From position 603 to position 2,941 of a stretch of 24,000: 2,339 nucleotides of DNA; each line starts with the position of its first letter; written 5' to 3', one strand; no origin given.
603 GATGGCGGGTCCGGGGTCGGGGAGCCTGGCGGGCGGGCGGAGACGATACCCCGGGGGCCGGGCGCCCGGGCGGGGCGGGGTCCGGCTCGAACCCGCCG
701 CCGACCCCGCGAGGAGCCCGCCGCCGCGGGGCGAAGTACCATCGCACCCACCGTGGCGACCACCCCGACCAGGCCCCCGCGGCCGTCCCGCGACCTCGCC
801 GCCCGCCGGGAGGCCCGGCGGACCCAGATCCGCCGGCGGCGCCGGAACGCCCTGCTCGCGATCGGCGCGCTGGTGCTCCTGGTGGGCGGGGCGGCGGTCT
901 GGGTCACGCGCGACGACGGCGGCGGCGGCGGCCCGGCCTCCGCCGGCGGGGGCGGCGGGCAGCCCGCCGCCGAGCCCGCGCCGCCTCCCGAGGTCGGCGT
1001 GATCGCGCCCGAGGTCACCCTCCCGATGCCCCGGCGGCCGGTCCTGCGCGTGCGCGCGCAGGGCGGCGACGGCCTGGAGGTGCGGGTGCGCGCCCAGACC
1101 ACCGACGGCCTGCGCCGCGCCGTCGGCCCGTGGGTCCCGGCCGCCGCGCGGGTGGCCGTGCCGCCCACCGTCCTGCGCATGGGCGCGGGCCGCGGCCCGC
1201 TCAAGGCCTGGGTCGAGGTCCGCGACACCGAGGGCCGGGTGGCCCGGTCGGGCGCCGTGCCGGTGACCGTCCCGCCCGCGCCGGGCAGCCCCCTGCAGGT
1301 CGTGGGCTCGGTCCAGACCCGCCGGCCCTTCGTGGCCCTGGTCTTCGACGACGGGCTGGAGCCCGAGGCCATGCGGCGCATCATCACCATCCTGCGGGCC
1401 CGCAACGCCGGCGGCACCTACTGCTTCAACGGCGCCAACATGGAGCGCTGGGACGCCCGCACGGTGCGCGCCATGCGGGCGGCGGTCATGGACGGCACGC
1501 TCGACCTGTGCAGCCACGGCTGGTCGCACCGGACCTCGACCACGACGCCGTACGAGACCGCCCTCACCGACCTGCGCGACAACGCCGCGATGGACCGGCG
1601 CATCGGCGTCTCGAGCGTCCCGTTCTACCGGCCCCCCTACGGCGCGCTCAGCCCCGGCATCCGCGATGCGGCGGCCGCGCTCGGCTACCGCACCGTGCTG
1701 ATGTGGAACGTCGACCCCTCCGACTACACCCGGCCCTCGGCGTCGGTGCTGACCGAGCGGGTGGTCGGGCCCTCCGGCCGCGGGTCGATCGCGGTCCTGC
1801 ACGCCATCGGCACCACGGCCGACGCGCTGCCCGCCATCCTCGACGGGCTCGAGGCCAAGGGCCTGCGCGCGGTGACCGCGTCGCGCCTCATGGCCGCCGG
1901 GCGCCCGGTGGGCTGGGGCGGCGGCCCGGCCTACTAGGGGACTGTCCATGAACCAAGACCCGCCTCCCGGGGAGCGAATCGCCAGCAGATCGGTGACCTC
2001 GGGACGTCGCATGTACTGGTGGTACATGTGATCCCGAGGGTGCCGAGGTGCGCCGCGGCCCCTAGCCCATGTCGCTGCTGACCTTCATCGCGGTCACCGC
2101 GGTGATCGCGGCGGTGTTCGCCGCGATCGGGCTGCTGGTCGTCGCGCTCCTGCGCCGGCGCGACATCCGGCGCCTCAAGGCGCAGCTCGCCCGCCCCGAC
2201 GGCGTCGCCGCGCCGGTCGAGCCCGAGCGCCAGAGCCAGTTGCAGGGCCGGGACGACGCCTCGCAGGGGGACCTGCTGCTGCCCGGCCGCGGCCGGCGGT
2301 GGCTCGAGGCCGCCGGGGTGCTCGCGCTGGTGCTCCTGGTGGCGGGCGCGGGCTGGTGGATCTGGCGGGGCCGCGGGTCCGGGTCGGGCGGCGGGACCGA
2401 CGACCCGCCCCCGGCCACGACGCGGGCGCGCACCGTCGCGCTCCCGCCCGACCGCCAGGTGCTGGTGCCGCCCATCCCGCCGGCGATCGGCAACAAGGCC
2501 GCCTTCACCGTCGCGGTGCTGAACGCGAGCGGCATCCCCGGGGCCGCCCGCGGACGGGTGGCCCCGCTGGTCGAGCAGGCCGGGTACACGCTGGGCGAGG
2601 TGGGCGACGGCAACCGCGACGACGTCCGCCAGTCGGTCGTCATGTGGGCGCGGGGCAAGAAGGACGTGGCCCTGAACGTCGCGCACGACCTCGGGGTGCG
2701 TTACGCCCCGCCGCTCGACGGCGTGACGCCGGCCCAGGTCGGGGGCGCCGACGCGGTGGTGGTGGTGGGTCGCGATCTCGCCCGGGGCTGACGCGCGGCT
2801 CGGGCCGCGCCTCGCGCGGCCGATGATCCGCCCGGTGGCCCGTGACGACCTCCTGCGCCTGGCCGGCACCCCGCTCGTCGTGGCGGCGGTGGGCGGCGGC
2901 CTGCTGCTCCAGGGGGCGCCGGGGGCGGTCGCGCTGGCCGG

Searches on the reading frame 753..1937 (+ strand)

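Call 59: search_protein_families(library=pfam, proteins=[window:753-1937:+], max_evalue=0.001)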
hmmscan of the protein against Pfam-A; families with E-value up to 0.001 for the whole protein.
window:753-1937:+ (394 aa): 1 family
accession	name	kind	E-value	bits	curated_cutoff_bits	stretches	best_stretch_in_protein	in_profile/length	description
PF01522.26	Polysacc_deac_1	-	4.1e-19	69.2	23.1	1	188-315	3-124/124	Polysaccharide deacetylase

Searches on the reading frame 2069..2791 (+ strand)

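Call 59: search_protein_families(library=pfam, proteins=[window:2069-2791:+], max_evalue=0.001)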
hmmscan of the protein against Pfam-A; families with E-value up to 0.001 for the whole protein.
window:2069-2791:+ (240 aa): 1 family
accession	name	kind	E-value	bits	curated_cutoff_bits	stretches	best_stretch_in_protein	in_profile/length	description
PF13399.11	LytR_C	-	1.7e-07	32.5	22.2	1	146-236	2-85/86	LytR cell envelope-related transcriptional attenuator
